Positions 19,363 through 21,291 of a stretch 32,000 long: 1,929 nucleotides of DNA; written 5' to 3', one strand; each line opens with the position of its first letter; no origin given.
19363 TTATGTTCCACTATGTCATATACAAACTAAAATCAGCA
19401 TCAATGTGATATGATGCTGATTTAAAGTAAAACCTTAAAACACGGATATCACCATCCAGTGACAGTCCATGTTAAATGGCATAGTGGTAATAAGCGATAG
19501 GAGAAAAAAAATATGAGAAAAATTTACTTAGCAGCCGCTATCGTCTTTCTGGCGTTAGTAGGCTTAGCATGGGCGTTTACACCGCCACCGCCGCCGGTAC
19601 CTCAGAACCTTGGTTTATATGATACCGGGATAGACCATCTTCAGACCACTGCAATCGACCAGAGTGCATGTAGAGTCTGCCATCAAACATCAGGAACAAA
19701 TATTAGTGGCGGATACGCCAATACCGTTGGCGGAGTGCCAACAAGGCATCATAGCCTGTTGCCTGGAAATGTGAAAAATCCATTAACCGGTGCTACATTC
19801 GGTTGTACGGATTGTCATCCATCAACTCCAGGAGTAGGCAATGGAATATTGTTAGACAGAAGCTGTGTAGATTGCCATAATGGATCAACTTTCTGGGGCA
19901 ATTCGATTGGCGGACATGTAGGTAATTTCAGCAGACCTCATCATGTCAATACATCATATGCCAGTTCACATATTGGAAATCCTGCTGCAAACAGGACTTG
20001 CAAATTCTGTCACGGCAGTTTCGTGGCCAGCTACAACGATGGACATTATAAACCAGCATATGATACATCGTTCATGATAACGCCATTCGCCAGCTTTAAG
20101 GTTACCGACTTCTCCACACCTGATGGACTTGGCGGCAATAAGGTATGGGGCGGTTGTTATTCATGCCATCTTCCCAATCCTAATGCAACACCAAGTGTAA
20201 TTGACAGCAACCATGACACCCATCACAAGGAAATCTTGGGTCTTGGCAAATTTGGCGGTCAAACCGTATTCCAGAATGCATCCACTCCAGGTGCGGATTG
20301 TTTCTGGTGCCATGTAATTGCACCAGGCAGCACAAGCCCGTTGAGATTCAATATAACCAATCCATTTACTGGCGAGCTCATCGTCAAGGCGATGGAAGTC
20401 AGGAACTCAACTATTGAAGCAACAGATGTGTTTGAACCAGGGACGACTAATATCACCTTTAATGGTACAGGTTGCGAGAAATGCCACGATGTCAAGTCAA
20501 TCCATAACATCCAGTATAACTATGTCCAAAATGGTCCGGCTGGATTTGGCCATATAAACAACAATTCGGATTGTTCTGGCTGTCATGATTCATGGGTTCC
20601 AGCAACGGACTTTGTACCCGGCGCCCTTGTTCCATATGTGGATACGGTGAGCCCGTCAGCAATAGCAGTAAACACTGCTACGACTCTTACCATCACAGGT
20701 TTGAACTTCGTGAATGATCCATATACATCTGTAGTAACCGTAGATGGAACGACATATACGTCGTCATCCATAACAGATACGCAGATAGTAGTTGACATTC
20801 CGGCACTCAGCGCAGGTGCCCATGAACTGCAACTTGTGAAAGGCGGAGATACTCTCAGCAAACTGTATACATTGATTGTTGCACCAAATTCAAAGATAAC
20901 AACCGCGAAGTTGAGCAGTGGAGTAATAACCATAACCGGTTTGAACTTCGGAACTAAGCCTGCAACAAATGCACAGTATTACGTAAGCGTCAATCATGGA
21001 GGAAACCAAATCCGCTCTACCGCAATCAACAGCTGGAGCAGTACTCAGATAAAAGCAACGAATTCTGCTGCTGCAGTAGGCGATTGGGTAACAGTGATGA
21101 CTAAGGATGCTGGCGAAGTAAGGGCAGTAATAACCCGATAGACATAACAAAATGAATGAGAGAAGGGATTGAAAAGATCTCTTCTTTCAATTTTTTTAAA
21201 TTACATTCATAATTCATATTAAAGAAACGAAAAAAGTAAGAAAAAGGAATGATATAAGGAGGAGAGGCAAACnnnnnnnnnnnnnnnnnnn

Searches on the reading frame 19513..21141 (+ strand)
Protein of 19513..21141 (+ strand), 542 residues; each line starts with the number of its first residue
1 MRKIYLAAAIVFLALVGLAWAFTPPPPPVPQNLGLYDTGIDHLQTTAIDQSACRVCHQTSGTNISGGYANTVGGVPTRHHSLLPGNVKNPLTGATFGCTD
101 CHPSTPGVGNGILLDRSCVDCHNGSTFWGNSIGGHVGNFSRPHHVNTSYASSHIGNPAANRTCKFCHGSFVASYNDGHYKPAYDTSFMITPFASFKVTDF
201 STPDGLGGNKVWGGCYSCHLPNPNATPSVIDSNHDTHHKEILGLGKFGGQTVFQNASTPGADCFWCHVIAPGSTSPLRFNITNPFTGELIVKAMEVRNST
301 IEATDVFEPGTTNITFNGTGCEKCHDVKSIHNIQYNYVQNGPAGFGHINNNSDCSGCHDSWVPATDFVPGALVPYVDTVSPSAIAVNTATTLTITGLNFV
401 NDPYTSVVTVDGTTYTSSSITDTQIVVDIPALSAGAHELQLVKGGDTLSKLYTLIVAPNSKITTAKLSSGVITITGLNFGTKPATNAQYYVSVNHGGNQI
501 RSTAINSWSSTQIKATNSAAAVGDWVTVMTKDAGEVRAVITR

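Call 5: search_protein_families(library=pfam, proteins=[window:19513-21141:+], max_evalue=0.1)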
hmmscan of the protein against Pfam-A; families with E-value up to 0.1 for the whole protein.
window:19513-21141:+ (542 aa): 5 families
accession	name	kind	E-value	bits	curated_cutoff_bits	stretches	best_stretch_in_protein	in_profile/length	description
PF01833.30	TIG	-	1e-14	54.7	20.9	2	374-450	1-78/84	IPT/TIG domain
PF14522.11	Cytochrome_C7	-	3.3e-08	33.7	24.8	2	94-167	12-66/67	Cytochrome c7 and related cytochrome c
PF22113.1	Mtrc-MtrF_II-IV_dom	-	2.4e-06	27.6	30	1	210-360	27-165/176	Outer membrane cytochrome MtrC/MtrF-like, domains II/IV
PF14537.11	Cytochrom_c3_2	-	1.9e-05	25.5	25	1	96-167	7-78/79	Cytochrome c3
PF24328.1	DUF7498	-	0.089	13.9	27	0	471-516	15-59/97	Domain of unknown function (DUF7498)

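Call 6: search_protein_families(library=ncbifam, proteins=[window:19513-21141:+], max_evalue=0.1)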
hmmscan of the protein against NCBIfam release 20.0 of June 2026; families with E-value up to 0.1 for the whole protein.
window:19513-21141:+ (542 aa): 2 families
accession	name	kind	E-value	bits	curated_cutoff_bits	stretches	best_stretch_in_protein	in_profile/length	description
NF058597.1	CoaZ_rpt_PGGG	domain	7.8e-08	32.3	30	1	373-437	2-67/88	choice-of-anchor Z repeating domain-containing protein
NF047769.1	LIC10067_lipo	equivalog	0.0032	16.7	200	1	384-432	54-102/239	LIC10067 family putative lipoprotein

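Call 8: search_solved_structures(query=window:19513-21141:+, max_evalue=10, show_alignments=2)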
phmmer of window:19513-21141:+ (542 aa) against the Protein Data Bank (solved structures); distinct sequences matched with E-value up to 10: 2.
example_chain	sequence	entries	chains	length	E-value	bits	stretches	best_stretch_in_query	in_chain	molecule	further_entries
8d9m_A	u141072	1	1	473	4.5e-37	131.2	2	320-531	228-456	Cytochrome c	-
7lq5_A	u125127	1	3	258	3.7e-15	58.9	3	154-239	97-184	Cytochrome c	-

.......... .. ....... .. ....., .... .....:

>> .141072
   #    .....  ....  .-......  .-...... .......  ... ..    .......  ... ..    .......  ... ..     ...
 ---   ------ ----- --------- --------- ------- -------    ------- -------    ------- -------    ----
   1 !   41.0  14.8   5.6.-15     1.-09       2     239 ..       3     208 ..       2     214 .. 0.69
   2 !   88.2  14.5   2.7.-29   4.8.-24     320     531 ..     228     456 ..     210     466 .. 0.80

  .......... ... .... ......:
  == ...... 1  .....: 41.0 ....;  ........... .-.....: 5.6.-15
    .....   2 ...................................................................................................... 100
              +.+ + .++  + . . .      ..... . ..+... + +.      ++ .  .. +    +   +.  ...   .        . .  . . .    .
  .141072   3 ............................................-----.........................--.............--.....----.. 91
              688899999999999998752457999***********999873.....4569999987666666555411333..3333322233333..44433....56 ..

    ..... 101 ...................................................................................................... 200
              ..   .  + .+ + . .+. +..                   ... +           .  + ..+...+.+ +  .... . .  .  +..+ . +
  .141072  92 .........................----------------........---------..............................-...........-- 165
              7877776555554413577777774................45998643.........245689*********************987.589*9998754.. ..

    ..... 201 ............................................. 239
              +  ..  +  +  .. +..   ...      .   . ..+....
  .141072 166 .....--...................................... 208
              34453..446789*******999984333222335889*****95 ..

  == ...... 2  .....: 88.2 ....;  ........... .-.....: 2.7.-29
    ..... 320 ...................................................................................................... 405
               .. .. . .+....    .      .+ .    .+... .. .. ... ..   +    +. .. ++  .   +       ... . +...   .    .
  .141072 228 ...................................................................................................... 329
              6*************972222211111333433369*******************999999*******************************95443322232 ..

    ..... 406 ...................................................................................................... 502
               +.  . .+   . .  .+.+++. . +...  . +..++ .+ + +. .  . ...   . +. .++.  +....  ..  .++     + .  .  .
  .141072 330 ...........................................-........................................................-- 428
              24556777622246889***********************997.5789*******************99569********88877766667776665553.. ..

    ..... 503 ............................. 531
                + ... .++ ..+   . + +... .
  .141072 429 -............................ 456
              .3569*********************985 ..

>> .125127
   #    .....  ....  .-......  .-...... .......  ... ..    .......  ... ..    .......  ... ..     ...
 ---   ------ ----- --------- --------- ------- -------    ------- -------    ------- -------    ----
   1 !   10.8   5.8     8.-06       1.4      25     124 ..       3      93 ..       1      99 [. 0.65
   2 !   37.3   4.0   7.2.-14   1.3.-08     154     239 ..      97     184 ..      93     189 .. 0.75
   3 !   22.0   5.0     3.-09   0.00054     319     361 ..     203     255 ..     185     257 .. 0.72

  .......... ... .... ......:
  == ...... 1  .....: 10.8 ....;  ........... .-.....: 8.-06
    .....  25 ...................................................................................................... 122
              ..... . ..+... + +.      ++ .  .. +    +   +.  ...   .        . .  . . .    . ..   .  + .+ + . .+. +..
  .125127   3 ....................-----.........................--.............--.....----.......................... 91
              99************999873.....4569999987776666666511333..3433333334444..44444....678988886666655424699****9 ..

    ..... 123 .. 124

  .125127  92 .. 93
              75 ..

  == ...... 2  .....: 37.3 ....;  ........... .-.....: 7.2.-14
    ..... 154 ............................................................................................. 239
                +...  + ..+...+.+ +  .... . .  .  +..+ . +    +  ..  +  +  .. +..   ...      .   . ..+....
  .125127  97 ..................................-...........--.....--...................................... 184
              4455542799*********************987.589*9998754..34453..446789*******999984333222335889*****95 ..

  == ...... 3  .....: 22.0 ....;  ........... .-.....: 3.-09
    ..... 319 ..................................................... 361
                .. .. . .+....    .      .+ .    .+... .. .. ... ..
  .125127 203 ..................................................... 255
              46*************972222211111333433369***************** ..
